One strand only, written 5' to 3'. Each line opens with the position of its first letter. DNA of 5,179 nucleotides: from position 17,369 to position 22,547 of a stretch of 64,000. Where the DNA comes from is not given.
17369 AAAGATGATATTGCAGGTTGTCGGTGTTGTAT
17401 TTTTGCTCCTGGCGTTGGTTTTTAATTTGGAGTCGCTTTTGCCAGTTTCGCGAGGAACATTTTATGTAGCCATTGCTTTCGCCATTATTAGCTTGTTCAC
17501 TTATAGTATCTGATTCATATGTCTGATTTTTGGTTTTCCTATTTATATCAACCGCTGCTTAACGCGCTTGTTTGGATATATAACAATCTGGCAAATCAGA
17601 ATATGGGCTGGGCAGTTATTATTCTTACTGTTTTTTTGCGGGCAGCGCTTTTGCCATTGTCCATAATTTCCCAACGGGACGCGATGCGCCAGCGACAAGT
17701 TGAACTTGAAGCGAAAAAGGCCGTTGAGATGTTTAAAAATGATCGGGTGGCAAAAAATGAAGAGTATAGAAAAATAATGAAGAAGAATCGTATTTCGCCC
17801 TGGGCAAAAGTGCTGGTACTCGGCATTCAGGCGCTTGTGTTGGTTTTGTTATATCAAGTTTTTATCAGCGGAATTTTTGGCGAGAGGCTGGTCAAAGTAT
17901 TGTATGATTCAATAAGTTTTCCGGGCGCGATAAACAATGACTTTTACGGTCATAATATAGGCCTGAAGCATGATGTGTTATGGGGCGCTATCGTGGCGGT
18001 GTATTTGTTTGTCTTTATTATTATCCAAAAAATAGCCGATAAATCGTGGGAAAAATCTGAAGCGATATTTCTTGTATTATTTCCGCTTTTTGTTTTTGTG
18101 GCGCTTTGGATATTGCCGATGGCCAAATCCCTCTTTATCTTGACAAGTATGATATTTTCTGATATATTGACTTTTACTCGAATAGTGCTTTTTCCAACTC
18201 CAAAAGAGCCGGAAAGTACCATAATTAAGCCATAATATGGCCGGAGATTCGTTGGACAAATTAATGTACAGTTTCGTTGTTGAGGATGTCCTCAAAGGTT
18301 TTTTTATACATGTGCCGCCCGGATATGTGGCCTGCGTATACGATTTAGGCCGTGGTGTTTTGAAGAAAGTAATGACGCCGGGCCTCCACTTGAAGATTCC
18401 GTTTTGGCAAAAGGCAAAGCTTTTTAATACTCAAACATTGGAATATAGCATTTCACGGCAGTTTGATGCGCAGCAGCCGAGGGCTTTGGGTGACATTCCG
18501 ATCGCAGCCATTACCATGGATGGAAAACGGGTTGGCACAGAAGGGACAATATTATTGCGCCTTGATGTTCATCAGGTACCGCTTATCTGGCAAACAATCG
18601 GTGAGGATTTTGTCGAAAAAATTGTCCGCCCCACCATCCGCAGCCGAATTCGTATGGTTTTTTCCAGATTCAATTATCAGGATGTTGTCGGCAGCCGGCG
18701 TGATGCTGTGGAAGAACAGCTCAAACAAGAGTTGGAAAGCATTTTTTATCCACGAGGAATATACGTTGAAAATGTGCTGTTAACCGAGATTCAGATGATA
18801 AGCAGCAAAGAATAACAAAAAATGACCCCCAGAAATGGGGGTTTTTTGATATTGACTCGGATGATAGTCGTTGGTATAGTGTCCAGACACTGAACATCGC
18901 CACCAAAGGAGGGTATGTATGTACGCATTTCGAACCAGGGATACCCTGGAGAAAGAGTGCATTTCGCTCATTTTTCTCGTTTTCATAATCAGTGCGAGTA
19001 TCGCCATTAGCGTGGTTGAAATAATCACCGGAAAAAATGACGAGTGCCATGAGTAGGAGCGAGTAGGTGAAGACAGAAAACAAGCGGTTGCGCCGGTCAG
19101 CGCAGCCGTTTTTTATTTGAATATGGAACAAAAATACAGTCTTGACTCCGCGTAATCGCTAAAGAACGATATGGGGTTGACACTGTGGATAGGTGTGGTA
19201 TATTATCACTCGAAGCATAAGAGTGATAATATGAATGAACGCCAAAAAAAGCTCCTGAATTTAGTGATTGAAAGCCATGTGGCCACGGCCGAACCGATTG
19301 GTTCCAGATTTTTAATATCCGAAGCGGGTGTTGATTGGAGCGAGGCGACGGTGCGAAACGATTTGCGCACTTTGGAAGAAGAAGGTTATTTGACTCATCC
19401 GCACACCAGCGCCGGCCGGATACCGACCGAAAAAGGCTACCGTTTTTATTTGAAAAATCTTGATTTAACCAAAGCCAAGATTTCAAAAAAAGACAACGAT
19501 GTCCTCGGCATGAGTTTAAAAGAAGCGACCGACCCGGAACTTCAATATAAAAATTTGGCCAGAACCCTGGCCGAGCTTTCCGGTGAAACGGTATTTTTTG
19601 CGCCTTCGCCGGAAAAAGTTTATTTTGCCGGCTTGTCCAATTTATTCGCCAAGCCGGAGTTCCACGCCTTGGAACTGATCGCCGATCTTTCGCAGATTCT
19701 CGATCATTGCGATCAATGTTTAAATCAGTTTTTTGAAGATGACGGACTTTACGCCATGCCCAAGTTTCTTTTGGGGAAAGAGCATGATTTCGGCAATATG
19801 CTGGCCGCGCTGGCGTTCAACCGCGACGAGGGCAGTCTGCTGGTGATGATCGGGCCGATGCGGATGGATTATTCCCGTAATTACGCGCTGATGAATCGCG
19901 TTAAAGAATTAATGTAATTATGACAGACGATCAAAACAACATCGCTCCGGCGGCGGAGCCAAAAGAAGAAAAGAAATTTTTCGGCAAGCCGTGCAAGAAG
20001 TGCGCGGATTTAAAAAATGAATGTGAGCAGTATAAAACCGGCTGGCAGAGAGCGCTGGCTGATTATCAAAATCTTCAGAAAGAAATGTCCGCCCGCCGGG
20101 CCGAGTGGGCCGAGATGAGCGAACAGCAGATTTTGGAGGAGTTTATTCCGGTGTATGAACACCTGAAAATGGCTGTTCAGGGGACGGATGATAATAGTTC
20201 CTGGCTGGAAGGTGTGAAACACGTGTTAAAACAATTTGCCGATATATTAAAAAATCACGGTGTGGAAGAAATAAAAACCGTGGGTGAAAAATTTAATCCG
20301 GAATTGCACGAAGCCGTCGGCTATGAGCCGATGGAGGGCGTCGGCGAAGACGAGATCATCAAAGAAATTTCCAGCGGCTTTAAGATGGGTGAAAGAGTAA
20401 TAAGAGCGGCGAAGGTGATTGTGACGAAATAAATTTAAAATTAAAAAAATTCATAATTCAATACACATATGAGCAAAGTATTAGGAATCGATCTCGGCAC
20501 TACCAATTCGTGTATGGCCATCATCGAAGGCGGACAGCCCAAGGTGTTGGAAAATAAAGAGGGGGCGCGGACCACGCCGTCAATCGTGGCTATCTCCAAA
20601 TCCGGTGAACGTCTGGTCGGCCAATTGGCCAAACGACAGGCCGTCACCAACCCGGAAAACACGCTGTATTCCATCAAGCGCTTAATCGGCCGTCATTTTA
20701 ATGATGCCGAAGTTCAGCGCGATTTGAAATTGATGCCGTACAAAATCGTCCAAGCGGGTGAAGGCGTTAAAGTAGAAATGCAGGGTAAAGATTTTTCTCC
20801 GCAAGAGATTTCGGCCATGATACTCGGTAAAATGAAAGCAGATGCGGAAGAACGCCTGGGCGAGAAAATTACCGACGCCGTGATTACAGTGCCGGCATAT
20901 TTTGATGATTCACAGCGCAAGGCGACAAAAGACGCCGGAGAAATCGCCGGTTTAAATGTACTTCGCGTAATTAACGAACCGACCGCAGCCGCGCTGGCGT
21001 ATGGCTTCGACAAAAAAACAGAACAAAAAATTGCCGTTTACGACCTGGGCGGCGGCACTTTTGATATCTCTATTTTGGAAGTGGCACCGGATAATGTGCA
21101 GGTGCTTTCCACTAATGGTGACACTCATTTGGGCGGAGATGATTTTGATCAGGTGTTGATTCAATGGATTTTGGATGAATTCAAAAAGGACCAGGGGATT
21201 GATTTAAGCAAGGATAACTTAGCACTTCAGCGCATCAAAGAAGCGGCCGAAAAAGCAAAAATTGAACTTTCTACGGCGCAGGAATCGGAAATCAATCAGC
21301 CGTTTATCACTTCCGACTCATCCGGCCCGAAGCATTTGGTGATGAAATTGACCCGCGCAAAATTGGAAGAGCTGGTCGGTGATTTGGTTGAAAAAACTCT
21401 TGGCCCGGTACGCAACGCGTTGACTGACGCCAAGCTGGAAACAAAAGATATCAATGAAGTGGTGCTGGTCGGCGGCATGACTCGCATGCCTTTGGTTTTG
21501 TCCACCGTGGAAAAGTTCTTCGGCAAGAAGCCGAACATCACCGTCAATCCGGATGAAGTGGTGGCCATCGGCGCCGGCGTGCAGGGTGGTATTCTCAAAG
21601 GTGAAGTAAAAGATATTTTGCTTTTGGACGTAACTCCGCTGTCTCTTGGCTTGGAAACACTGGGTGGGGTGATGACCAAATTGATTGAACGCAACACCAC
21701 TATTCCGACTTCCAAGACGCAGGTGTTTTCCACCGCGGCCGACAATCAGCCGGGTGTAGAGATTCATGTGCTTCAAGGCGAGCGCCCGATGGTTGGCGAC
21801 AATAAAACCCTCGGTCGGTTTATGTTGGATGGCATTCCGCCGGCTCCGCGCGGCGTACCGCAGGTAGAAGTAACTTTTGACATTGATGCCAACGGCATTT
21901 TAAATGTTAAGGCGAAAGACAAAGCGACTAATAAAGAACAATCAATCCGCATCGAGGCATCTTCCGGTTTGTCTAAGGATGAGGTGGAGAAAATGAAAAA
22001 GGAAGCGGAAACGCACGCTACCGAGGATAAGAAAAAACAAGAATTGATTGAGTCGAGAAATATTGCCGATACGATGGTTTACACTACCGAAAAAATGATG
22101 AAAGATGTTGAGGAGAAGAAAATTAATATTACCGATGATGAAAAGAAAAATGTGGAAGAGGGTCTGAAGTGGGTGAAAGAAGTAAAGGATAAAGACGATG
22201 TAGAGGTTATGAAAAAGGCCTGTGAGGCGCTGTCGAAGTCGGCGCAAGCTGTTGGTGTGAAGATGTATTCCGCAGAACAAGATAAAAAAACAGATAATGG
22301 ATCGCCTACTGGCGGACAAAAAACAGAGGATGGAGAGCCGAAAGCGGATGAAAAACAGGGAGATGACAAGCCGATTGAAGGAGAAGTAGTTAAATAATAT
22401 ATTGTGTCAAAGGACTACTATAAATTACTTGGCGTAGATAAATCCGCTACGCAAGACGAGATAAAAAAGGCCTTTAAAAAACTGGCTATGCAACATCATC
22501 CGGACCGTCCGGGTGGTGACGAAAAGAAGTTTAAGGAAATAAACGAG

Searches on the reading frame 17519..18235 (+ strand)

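Call 35: search_protein_families(library=pfam, proteins=[window:17519-18235:+], max_evalue=0.0001)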
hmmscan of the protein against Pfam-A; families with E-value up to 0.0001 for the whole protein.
window:17519-18235:+ (238 aa): 1 family
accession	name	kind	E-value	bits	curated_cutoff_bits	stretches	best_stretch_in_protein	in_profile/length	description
PF02096.25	60KD_IMP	-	1.1e-18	68.2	35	1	29-215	1-155/163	60Kd inner membrane protein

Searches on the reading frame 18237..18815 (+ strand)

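Call 35: search_protein_families(library=pfam, proteins=[window:18237-18815:+], max_evalue=0.0001)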
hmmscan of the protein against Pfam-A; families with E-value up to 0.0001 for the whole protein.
window:18237-18815:+ (192 aa): 2 families
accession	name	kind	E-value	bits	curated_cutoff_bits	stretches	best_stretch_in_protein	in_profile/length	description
PF01145.31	Band_7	-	2.4e-24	86.8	23.6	1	26-186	3-146/176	SPFH domain / Band 7 family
PF03748.19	FliL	-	1.8e-05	25.7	24.6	1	131-185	42-100/103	Flagellar basal body-associated protein FliL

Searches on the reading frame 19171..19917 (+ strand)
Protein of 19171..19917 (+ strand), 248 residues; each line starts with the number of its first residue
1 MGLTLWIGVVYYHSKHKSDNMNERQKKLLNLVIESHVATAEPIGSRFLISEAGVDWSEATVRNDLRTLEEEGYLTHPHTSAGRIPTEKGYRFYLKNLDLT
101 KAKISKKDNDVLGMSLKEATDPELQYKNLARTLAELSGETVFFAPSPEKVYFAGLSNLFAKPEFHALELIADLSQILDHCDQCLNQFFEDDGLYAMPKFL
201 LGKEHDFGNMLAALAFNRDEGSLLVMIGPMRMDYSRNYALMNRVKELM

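Call 35: search_protein_families(library=pfam, proteins=[window:19171-19917:+], max_evalue=0.0001)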
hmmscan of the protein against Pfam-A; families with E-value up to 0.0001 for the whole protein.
window:19171-19917:+ (248 aa): 2 families
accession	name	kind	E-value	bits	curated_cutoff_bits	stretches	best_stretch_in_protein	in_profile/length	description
PF01628.27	HrcA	-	6.7e-10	39.7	22.2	1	111-236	89-213/215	HrcA protein C terminal domain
PF08461.16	HTH_12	-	7.4e-05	23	21.4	0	42-90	13-63/66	Ribonuclease R winged-helix domain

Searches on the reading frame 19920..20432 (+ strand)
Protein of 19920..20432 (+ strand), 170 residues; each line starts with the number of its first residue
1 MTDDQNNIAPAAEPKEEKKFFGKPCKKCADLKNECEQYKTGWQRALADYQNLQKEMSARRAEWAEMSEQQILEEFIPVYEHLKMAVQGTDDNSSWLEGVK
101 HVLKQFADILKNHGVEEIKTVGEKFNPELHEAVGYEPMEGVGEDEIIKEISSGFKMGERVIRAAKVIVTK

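Call 35: search_protein_families(library=pfam, proteins=[window:19920-20432:+], max_evalue=0.0001)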
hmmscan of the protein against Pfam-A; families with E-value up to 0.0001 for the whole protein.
window:19920-20432:+ (170 aa): 1 family
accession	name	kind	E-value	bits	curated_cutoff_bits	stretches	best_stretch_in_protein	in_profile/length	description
PF01025.24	GrpE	-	3.5e-40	137.8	25.8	1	21-170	13-165/165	GrpE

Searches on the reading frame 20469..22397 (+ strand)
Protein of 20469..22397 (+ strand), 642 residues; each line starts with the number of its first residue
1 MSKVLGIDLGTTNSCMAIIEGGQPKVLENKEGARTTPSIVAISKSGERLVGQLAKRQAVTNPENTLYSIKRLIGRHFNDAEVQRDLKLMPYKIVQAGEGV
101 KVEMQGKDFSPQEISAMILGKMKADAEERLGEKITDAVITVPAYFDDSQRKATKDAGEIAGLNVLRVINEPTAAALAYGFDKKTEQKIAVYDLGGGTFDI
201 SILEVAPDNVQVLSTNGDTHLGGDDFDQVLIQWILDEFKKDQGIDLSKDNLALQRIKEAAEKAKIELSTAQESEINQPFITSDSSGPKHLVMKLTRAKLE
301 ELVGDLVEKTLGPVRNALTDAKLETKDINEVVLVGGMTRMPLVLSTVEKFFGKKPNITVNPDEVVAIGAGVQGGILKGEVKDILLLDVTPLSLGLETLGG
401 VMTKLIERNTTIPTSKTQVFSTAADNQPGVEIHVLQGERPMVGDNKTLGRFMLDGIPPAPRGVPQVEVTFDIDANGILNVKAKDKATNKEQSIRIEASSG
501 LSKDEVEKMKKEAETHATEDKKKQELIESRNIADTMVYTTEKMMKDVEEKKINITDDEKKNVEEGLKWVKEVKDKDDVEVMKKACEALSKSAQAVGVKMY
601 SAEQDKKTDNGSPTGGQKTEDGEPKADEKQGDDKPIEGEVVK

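Call 7: search_protein_families(library=pfam, proteins=[window:20469-22397:+], max_evalue=0.00001)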
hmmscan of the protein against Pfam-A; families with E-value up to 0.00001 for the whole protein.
window:20469-22397:+ (642 aa): 2 families
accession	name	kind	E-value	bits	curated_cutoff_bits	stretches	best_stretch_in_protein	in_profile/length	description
PF00012.26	HSP70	-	1.7e-258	859.2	20.6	1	4-600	1-598/599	Hsp70 protein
PF06723.19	MreB_Mbl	-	3.3e-14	52.9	27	1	127-371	86-317/327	MreB/Mbl protein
